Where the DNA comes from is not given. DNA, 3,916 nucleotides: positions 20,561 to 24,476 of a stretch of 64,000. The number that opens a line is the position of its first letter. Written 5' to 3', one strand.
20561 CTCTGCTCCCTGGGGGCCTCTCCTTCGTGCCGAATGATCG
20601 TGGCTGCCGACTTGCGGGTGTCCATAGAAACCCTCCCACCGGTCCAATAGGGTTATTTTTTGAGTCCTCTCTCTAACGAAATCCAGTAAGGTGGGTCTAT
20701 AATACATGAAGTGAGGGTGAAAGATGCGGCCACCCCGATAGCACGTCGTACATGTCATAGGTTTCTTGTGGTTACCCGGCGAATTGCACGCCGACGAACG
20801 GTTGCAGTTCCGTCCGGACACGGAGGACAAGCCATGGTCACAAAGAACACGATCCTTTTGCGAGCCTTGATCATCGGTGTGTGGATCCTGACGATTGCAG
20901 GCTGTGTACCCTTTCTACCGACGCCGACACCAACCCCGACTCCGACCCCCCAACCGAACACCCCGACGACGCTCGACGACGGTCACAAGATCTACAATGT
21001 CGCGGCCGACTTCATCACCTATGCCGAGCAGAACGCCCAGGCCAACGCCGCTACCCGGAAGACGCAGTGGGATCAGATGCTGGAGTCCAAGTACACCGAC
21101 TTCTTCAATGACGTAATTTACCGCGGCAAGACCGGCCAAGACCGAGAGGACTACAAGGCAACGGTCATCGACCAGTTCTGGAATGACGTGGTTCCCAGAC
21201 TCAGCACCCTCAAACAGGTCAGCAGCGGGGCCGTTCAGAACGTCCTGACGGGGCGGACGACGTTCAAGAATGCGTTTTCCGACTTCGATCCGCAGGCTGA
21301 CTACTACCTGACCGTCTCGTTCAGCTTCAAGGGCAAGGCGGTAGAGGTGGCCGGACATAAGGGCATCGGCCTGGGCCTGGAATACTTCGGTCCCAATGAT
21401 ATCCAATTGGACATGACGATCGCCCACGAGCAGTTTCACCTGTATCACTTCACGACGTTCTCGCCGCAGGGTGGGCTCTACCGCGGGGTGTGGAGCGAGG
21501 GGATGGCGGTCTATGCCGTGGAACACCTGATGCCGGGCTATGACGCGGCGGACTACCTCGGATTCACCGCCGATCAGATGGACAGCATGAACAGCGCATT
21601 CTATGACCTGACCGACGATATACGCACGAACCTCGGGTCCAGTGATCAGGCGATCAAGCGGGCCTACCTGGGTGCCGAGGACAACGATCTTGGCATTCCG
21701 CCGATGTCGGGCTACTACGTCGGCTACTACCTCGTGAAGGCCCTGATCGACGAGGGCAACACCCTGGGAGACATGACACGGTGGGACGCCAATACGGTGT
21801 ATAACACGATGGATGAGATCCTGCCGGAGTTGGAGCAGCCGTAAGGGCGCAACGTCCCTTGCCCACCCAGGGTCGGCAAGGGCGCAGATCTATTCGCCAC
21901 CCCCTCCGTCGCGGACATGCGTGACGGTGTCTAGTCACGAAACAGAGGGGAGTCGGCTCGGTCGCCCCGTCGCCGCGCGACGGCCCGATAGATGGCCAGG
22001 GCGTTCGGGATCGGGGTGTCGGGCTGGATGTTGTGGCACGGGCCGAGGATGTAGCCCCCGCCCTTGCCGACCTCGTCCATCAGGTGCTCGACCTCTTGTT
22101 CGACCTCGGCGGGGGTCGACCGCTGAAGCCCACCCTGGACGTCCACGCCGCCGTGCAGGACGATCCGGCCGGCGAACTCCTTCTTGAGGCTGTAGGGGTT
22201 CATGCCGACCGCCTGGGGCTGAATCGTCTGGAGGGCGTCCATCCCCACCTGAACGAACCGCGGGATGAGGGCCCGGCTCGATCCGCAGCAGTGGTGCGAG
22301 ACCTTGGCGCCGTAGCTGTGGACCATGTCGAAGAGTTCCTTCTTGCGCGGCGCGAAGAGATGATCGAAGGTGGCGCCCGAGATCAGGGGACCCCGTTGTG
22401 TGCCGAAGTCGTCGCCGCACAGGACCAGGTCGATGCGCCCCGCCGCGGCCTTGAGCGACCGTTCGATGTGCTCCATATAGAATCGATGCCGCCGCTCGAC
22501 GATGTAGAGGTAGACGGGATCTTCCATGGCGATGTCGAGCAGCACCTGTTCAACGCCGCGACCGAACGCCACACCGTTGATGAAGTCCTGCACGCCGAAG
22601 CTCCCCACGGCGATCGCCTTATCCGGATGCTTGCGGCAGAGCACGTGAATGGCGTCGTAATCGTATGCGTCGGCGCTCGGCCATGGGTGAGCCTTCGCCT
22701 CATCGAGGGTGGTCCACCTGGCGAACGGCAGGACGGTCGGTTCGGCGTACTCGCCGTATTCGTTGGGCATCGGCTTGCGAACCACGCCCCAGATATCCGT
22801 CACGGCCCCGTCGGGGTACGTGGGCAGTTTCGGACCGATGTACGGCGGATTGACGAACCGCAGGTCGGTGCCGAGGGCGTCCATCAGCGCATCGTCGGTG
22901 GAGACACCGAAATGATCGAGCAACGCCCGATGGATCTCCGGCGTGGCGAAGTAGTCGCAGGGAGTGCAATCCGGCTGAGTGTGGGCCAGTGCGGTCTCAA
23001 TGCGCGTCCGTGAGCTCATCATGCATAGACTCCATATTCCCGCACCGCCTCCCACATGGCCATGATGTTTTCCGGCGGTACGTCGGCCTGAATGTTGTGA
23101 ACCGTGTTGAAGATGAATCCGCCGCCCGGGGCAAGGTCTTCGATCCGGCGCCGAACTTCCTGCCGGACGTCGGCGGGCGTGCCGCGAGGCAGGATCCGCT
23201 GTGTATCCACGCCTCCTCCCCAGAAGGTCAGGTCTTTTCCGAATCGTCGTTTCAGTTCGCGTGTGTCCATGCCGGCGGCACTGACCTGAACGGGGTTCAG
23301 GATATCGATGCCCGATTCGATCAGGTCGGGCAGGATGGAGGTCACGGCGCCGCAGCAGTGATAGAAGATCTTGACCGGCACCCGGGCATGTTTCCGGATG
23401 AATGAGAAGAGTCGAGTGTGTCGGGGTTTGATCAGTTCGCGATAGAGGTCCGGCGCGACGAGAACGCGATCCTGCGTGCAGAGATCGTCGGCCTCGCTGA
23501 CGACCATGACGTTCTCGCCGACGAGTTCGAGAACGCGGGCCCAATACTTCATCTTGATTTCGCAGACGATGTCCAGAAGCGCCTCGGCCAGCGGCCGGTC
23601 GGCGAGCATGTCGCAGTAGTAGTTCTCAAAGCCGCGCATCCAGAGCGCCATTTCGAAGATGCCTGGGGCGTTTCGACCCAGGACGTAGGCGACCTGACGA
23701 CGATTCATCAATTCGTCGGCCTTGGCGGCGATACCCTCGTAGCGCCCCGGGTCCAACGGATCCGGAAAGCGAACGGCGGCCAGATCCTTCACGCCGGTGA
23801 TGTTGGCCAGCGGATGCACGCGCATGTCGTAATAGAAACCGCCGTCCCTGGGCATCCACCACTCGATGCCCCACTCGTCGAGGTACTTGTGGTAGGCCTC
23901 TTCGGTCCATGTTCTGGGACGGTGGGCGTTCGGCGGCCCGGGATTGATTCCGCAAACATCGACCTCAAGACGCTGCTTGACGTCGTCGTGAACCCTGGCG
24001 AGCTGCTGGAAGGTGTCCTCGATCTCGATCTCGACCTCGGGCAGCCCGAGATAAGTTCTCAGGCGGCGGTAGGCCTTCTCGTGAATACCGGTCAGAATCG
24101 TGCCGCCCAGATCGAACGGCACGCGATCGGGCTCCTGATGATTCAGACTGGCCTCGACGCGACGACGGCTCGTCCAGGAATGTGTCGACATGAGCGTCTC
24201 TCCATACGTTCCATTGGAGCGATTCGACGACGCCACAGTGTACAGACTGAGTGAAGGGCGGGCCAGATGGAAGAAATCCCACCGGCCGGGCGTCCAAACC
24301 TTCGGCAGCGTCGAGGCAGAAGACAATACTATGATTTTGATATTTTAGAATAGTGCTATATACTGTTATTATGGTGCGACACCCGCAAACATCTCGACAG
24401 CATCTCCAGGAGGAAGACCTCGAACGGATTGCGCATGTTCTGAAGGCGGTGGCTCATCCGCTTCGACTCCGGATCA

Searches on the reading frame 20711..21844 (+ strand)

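Call 44: search_protein_families(library=pfam, proteins=[window:20711-21844:+], max_evalue=0.001)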
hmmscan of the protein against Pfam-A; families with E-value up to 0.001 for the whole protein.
window:20711-21844:+ (377 aa): 2 families
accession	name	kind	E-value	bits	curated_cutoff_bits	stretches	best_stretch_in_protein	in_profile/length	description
PF10026.15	DUF2268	-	6.4e-10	39.3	23.6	1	231-364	63-194/195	Predicted Zn-dependent protease (DUF2268)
PF25594.1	GldB_lipo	-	1.1e-06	28.9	27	0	263-355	192-292/309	Gliding motility protein GldB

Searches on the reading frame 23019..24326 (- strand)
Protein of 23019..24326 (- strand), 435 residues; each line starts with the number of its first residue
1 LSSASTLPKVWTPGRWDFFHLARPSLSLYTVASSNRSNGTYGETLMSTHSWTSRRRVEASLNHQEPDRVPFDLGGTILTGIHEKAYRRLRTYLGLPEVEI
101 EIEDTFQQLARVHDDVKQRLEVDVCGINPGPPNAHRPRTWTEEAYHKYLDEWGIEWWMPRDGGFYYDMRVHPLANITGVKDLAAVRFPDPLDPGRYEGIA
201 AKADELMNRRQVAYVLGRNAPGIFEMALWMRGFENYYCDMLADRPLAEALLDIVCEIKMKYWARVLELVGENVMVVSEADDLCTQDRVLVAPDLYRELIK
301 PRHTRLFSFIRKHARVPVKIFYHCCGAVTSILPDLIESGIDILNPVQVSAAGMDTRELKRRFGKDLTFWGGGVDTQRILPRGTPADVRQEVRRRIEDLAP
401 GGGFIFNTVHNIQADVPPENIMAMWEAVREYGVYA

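Call 44: search_protein_families(library=pfam, proteins=[window:23019-24326:-], max_evalue=0.001)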
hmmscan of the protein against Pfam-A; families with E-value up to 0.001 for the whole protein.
window:23019-24326:- (435 aa): 1 family
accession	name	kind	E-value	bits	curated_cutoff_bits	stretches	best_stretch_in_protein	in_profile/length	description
PF01208.23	URO-D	-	1.7e-25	90.3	23.9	1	176-431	99-346/346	Uroporphyrinogen decarboxylase (URO-D)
